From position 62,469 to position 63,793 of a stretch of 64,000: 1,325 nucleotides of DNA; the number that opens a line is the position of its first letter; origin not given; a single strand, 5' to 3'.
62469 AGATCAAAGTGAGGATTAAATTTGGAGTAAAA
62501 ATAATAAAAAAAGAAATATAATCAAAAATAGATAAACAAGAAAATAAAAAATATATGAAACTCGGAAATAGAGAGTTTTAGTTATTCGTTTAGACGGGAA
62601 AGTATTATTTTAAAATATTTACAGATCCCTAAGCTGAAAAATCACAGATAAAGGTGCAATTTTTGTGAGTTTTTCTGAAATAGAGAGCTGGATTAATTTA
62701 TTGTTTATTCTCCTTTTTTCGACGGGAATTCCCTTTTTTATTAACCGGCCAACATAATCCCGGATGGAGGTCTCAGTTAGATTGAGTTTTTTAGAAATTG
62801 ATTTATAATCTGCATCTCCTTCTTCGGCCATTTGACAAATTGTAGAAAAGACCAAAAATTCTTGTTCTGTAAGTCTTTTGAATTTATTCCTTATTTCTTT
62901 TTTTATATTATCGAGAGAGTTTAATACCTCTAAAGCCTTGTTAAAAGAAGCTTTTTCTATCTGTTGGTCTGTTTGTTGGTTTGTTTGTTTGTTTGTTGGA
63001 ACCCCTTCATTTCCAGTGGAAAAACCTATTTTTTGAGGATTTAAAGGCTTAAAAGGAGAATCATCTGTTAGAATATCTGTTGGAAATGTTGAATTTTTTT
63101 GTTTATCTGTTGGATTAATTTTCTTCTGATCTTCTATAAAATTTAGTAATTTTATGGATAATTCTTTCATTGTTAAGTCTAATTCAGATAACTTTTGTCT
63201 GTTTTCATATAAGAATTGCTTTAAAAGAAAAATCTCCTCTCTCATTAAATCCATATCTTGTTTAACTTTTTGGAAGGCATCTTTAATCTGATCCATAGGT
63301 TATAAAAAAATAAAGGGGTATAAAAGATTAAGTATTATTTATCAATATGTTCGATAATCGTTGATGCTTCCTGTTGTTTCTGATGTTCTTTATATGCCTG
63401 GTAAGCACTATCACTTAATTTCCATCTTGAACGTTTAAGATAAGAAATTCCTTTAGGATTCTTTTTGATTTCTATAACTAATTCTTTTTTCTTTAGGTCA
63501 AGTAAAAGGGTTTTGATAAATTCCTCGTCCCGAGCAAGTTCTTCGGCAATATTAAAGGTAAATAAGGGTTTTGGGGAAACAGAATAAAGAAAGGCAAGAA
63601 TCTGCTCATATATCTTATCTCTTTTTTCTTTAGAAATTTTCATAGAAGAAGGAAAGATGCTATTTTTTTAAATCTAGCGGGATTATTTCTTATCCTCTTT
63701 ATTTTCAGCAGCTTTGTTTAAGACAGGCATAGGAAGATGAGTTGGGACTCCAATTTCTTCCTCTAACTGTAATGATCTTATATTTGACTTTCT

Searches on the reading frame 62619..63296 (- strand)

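Call 8: search_protein_families(library=pfam, max_evalue=0.01, proteins=[window:62619-63296:-])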
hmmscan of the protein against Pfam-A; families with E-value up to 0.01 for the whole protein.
window:62619-63296:- (225 aa): 5 families
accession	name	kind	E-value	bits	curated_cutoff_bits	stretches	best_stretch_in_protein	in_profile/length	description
PF13730.12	HTH_36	-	1.6e-06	28.2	25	1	141-190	2-54/55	Helix-turn-helix domain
PF13412.12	HTH_24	-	0.00011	22.1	21.9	1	156-190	12-46/48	Winged helix-turn-helix DNA-binding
PF21984.2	DnaD_N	-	0.002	18.7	27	1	142-190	14-64/101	DnaD N-terminal domain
PF01978.25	TrmB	-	0.0023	18.2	25.6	1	142-198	6-58/68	Sugar-specific transcriptional regulator TrmB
PF08279.18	HTH_11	-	0.0032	17.8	25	0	165-196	19-50/55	HTH domain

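Call 28: search_protein_families(library=ncbifam, max_evalue=0.01, proteins=[window:62619-63296:-])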
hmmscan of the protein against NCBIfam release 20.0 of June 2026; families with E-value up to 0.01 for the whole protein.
window:62619-63296:- (225 aa): 3 families
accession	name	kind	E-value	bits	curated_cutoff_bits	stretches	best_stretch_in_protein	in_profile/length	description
TIGR01884.1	cas_HTH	subfamily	0.0019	17.6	60.2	1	126-195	124-190/202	CRISPR-associated CARF protein Csa3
TIGR02937.1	sigma70-ECF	superfamily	0.0055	16.4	42.9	0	79-188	96-160/165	sigma-70 family RNA polymerase sigma factor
NF040947.1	trans_reg_LysM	equivalog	0.0091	15.8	180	0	158-190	14-46/136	HTH-type transcriptional regulator LysM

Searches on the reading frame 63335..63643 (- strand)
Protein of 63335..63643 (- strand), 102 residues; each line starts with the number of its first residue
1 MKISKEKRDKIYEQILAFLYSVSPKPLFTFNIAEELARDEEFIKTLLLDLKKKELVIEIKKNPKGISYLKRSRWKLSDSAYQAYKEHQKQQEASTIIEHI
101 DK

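Call 8: search_protein_families(library=pfam, max_evalue=0.01, proteins=[window:63335-63643:-])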
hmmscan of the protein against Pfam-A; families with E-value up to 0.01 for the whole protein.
window:63335-63643:- (102 aa): 0 families

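Call 28: search_protein_families(library=ncbifam, max_evalue=0.01, proteins=[window:63335-63643:-])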
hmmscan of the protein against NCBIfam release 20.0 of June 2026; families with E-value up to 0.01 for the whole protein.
window:63335-63643:- (102 aa): 1 family
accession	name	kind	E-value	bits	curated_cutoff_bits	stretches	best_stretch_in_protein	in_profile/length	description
TIGR01884.1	cas_HTH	subfamily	0.0095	15.3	60.2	0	31-67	161-197/202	CRISPR-associated CARF protein Csa3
